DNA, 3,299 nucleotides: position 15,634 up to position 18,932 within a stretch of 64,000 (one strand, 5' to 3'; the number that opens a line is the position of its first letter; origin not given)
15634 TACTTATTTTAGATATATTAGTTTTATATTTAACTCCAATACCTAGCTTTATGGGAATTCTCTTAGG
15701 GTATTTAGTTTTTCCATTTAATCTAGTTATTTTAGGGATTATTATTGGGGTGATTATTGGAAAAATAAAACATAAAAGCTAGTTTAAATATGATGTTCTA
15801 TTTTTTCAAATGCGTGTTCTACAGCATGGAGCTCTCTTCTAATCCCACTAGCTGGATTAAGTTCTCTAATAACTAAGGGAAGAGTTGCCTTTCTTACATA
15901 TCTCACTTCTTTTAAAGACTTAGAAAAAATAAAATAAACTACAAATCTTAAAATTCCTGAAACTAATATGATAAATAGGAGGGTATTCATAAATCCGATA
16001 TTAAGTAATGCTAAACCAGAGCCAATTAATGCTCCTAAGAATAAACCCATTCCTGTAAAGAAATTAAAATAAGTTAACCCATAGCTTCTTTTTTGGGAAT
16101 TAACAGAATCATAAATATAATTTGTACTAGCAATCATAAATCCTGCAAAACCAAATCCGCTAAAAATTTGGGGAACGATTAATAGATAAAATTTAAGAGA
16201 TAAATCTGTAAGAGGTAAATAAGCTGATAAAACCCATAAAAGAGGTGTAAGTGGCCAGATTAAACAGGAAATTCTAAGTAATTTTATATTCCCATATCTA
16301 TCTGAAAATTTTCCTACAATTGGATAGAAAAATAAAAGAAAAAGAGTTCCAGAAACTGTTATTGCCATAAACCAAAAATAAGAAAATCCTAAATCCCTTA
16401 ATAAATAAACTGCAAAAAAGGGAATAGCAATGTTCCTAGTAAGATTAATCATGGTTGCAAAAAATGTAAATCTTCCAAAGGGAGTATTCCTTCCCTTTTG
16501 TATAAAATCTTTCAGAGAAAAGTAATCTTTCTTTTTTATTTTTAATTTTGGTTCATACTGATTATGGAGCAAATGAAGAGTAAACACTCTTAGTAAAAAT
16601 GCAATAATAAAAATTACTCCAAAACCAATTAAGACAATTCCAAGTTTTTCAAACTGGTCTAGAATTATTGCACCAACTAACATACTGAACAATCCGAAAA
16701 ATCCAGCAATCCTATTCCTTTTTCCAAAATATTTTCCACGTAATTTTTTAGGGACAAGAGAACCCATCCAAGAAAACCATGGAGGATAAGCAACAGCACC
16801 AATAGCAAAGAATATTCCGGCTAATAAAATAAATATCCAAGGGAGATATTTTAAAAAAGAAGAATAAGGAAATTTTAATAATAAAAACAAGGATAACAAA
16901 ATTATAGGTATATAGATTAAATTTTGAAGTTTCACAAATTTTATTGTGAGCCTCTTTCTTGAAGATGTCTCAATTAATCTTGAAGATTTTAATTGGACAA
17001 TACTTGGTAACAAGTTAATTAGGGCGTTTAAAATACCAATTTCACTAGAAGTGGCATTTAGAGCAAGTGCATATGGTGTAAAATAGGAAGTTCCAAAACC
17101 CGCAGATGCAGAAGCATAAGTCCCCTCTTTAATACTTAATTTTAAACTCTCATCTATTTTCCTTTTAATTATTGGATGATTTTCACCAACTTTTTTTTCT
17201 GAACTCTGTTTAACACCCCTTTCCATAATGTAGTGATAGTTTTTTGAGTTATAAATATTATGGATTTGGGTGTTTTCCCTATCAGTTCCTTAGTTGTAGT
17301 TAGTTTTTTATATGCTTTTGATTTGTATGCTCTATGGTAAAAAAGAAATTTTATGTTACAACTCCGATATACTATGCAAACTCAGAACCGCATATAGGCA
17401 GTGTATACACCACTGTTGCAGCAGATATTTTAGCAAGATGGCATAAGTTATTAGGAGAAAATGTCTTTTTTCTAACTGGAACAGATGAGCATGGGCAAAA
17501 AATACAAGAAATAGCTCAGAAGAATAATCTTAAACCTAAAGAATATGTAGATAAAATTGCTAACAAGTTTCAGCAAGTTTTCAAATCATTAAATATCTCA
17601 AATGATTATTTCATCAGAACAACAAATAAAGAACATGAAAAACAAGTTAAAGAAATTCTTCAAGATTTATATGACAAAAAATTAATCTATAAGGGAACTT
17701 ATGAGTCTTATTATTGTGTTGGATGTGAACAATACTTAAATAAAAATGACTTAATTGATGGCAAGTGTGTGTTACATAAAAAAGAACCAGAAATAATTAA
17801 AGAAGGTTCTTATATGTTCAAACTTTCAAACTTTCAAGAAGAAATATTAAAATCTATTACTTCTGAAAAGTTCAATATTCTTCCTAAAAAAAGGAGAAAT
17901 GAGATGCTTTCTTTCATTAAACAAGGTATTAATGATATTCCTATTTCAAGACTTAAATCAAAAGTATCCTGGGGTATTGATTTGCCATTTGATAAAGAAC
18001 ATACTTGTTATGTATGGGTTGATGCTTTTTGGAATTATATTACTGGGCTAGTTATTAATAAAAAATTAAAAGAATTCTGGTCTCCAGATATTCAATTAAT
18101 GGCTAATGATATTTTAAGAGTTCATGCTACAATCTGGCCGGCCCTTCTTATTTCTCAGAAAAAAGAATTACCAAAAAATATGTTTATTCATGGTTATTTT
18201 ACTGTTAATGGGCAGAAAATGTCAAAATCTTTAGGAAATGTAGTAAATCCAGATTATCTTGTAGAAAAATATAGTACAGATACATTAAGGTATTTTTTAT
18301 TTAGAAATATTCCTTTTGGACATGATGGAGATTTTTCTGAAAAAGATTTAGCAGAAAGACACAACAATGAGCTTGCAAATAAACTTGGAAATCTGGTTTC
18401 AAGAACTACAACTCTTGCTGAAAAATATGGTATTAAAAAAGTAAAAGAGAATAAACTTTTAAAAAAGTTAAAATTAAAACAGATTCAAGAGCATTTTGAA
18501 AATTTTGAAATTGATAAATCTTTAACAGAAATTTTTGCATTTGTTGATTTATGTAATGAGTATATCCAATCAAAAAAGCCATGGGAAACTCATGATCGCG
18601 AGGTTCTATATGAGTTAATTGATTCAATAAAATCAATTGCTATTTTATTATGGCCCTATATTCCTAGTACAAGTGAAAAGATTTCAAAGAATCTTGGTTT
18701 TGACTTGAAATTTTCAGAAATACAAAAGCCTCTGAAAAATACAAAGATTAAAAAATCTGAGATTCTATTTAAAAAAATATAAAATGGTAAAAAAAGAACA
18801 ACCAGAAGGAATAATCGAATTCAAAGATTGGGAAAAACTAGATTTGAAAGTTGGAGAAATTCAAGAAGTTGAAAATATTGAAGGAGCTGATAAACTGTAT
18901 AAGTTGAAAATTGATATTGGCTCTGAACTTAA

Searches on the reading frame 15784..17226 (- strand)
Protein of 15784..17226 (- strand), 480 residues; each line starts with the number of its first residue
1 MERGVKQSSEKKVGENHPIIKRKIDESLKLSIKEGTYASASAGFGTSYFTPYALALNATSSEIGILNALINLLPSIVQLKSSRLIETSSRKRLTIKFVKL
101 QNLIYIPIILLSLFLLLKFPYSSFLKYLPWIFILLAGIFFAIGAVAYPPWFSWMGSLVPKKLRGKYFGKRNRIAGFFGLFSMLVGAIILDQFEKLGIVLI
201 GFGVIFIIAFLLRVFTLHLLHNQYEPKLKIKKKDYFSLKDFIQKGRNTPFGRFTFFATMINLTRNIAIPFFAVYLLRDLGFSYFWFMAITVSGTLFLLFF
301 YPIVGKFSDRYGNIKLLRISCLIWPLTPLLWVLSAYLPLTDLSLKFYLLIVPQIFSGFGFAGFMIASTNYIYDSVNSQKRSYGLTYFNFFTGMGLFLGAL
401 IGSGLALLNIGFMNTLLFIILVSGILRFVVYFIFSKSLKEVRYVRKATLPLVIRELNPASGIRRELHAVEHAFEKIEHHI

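Call 24: search_protein_families(library=pfam, proteins=[window:15784-17226:-], max_evalue=0.00001)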
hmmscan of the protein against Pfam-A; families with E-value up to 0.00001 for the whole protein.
window:15784-17226:- (480 aa): 1 family
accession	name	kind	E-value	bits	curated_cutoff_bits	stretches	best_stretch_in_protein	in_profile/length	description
PF07690.21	MFS_1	-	1.7e-22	80.3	33.4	2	256-437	4-175/347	Major Facilitator Superfamily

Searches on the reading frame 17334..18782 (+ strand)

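Call 24: search_protein_families(library=pfam, proteins=[window:17334-18782:+], max_evalue=0.00001)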
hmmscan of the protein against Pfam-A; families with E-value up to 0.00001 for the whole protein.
window:17334-18782:+ (482 aa): 5 families
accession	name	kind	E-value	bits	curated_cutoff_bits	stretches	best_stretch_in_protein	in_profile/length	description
PF09334.17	tRNA-synt_1g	-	1.1e-102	344.2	20.1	2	131-358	155-390/391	tRNA synthetases class I (M)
PF00133.28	tRNA-synt_1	-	3.2e-31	108.9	22.7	2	3-219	22-245/414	tRNA synthetases class I (I, L, M and V)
PF01406.26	tRNA-synt_1e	-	1.1e-19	71.4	27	2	6-128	12-132/301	tRNA synthetases class I (C) catalytic domain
PF08264.19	Anticodon_1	-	1e-09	38.9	25.1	1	381-459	12-89/148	Anticodon-binding domain of tRNA ligase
PF19303.5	Anticodon_3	-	2.9e-07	30.9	23.5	1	371-457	10-104/152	Anticodon binding domain of methionyl tRNA ligase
